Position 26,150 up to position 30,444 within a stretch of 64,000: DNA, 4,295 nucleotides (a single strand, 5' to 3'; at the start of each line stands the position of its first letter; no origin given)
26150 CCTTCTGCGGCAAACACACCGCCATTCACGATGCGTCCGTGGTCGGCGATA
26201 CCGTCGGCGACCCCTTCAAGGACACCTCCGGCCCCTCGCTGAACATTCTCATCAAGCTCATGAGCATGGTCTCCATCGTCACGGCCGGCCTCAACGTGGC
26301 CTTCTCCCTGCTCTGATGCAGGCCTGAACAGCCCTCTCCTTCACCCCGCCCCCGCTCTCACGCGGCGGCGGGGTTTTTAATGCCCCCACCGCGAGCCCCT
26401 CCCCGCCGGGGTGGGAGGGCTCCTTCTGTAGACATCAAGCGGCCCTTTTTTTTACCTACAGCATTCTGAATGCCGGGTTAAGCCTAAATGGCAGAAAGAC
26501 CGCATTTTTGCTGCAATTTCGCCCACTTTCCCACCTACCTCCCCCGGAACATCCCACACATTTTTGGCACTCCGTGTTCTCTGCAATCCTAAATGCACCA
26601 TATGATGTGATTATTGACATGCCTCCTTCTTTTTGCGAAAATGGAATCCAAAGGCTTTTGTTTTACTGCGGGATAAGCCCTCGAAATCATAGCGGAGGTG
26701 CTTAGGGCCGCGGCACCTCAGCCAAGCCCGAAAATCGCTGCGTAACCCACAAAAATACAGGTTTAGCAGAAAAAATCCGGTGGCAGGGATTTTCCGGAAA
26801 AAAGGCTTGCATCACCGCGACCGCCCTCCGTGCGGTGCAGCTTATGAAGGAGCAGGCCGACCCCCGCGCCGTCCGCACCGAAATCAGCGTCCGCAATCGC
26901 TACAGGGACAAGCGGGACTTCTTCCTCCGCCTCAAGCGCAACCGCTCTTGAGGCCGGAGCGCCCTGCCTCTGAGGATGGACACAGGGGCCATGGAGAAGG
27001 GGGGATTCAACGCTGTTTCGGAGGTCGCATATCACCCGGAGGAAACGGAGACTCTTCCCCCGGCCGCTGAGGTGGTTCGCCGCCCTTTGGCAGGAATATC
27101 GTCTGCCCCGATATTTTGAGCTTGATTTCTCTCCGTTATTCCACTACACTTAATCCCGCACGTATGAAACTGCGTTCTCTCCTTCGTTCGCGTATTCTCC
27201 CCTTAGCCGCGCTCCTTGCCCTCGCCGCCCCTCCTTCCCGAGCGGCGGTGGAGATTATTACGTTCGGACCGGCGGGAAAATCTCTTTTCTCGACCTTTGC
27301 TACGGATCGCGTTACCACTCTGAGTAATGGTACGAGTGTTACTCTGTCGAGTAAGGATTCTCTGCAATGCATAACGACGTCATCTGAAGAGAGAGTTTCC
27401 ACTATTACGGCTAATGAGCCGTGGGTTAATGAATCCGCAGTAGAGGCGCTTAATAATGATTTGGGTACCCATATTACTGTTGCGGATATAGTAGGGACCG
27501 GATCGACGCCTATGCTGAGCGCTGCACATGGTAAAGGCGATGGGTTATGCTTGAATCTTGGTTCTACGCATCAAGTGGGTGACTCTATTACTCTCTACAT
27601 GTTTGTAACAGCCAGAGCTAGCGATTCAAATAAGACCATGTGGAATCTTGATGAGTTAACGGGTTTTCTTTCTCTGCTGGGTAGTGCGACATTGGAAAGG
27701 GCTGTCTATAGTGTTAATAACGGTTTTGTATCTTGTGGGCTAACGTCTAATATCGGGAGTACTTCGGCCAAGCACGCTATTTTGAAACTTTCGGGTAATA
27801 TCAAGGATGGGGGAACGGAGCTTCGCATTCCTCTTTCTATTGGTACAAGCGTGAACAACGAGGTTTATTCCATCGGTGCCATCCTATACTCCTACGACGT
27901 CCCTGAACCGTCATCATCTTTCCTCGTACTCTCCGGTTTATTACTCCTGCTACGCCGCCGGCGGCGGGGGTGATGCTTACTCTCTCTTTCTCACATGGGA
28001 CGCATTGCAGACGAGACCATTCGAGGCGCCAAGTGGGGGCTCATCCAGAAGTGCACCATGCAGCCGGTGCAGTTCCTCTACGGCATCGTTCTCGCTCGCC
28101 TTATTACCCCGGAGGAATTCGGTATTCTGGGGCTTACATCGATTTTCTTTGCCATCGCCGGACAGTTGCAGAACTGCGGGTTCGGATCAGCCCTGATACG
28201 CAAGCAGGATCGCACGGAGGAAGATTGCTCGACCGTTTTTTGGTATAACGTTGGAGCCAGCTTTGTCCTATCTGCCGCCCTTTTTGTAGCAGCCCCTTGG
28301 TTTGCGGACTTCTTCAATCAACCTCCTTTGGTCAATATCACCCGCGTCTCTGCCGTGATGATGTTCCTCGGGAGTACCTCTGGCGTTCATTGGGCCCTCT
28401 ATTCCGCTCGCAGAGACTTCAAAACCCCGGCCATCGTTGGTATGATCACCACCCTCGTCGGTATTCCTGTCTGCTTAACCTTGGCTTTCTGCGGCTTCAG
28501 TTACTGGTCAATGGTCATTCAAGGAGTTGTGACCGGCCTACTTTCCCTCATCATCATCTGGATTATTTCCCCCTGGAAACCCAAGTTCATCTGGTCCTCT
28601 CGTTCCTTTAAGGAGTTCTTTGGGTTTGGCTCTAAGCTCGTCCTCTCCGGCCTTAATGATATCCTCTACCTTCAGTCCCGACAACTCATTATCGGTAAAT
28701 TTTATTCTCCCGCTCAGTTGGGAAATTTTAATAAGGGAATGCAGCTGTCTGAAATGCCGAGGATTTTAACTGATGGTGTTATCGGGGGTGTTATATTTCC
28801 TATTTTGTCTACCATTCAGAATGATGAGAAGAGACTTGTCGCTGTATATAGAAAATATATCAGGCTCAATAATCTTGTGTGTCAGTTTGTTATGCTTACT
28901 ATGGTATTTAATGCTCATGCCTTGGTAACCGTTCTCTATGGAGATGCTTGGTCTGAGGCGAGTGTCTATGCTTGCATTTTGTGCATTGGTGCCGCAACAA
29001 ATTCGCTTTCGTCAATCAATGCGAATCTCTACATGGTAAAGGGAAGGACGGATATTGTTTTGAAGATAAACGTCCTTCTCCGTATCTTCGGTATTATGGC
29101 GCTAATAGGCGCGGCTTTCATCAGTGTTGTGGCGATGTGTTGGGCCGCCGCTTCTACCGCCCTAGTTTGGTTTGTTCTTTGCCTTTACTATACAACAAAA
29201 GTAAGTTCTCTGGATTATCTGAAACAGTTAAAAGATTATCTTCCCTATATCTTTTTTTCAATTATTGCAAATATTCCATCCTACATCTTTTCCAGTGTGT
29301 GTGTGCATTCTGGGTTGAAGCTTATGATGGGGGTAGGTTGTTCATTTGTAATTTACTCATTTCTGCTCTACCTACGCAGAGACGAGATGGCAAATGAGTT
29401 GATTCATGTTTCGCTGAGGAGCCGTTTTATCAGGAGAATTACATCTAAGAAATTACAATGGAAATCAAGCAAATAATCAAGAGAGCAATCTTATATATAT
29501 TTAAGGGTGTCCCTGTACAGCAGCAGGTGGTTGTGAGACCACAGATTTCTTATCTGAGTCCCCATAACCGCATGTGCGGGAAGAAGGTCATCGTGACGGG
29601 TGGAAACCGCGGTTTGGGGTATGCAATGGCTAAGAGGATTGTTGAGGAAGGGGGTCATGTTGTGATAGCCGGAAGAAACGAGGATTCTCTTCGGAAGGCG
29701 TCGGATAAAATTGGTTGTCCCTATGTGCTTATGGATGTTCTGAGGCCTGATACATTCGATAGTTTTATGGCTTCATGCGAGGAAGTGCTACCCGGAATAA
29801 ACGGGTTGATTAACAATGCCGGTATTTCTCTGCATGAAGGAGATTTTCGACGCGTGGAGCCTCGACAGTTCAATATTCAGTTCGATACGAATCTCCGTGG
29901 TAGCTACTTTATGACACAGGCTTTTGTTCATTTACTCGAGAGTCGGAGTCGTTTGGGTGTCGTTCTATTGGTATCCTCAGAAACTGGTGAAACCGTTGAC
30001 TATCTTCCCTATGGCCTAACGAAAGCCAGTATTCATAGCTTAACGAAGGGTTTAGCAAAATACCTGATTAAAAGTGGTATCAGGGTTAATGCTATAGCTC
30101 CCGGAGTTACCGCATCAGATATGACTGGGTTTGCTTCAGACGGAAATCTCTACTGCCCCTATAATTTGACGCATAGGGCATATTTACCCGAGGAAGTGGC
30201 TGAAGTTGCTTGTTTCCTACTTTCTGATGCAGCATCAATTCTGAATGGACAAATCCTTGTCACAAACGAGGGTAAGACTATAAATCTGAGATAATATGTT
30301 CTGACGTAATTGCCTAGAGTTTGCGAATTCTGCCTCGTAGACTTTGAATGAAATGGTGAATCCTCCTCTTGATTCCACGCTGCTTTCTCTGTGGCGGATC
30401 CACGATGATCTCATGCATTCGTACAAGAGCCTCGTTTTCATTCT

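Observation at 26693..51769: Inverted pair of about 125-nt repeats (about 89% identical) 25 kb apart, bracketing the glycan cluster and the R-M system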

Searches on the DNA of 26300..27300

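Call 9: search_rna_families(source=window, start=26300, end=27300, threshold=evalue, max_evalue=10)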
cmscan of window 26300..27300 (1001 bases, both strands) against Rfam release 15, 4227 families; matches with E-value up to 10: 6.
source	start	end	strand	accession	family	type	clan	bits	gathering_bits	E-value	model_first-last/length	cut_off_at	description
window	26300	26379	+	RF02232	sX13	Gene; sRNA;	-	20.7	50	0.19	17-115/115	5'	Xanthomonadaceae sRNA sX13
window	26305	26381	+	RF02837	anti-hemB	Gene; sRNA;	-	18.6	49.5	0.13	1-81/81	no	Burkholderia RNA 7 (anti-hemB)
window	26356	26436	-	RF02232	sX13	Gene; sRNA;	-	16.2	50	2.1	1-115/115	no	Xanthomonadaceae sRNA sX13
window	26961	27002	+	RF00584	SNORD105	Gene; snRNA; snoRNA; CD-box;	CL00075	16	45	3.5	1-87/87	no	Small nucleolar RNA SNORD105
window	26333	26381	+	RF02278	Betaproteobacteria_toxic_sRNA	Gene; sRNA;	-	15.4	50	3.6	1-64/64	no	Betaproteobacteria toxic small RNA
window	26440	26461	-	RF01100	PK-BYV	Cis-reg;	-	14.8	50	4.1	1-40/40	no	3'-terminal pseudoknot in BYV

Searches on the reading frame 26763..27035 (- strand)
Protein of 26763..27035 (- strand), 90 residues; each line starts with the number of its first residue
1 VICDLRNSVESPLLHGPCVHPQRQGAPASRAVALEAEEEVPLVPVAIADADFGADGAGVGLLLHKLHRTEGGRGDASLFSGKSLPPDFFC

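Call 20: search_protein_families(library=pfam, proteins=[window:26763-27035:-], max_evalue=10)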
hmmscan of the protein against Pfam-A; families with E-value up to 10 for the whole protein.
window:26763-27035:- (90 aa): 0 families

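Call 21: search_protein_families(library=ncbifam, proteins=[window:26763-27035:-], max_evalue=10)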
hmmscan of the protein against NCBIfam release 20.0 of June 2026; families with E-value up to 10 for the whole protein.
window:26763-27035:- (90 aa): 0 families

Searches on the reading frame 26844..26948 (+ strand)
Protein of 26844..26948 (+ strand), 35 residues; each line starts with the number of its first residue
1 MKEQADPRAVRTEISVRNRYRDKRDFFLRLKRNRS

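Call 63: find_encoding_contigs(protein=window:26844-26948:+, flank=6000, max_places=10)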
Protein seq(35 aa) (35 aa): 4 contigs read that carry it; 2 places shown.
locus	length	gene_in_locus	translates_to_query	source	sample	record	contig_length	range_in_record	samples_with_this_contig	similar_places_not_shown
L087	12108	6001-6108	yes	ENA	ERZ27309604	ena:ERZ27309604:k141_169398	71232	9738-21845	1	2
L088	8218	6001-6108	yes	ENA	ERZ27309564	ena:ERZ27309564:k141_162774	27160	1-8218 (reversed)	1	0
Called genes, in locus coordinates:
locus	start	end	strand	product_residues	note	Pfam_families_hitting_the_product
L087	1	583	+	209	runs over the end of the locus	-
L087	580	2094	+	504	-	PF01145:Band_7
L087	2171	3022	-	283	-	PF12710:HAD (faint)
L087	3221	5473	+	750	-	PF03030:H_PPase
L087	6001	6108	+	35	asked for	-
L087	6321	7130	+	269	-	-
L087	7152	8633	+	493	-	PF01943:Polysacc_synt, PF13440:Polysacc_synt_3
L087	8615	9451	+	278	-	PF00106:adh_short, PF08659:KR, PF13561:adh_short_C2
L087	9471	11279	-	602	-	PF02776:TPP_enzyme_N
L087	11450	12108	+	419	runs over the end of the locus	PF12838:Fer4_7 (weak), PF04432:FrhB_FdhB_C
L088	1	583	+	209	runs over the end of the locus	-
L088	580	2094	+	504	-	PF01145:Band_7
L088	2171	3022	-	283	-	PF12710:HAD (faint)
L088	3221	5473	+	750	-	PF03030:H_PPase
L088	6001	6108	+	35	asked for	-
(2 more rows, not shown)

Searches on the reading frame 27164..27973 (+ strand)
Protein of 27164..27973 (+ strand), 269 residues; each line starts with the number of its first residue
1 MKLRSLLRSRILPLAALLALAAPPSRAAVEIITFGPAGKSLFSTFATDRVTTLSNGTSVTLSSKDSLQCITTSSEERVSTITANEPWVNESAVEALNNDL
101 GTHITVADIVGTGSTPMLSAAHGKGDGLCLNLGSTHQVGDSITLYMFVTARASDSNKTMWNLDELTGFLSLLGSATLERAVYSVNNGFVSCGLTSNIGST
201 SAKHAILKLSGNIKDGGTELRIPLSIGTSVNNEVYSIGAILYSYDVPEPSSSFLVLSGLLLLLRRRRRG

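Call 16: search_protein_families(library=pfam, proteins=[window:27164-27973:+])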
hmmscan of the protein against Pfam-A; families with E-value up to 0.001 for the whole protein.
window:27164-27973:+ (269 aa): 1 family
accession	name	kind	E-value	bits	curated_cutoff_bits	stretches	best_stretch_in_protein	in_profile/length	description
PF07589.16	PEP-CTERM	-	0.00082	19.8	20.7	1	245-268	1-24/24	PEP-CTERM motif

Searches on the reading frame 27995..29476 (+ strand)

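Call 16: search_protein_families(library=pfam, proteins=[window:27995-29476:+])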
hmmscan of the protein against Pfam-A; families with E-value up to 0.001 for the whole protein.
window:27995-29476:+ (493 aa): 2 families
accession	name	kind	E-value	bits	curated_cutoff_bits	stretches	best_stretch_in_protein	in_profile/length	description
PF13440.11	Polysacc_synt_3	-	5e-80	269.3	23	1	32-323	1-292/293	Polysaccharide biosynthesis protein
PF01943.22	Polysacc_synt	-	4.9e-35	121.7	28.2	1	17-275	10-274/274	Polysaccharide biosynthesis protein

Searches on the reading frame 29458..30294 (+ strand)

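Call 16: search_protein_families(library=pfam, proteins=[window:29458-30294:+])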
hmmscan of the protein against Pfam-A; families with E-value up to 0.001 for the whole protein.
window:29458-30294:+ (278 aa): 3 families
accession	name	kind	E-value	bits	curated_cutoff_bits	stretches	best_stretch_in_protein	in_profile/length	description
PF13561.12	adh_short_C2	-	8.5e-43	147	27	1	50-273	5-235/236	Enoyl-(Acyl carrier protein) reductase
PF00106.31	adh_short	-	2e-37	129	26.6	1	42-225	1-189/195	short chain dehydrogenase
PF08659.16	KR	-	8.4e-08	32.8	22.6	1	44-177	3-139/180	KR domain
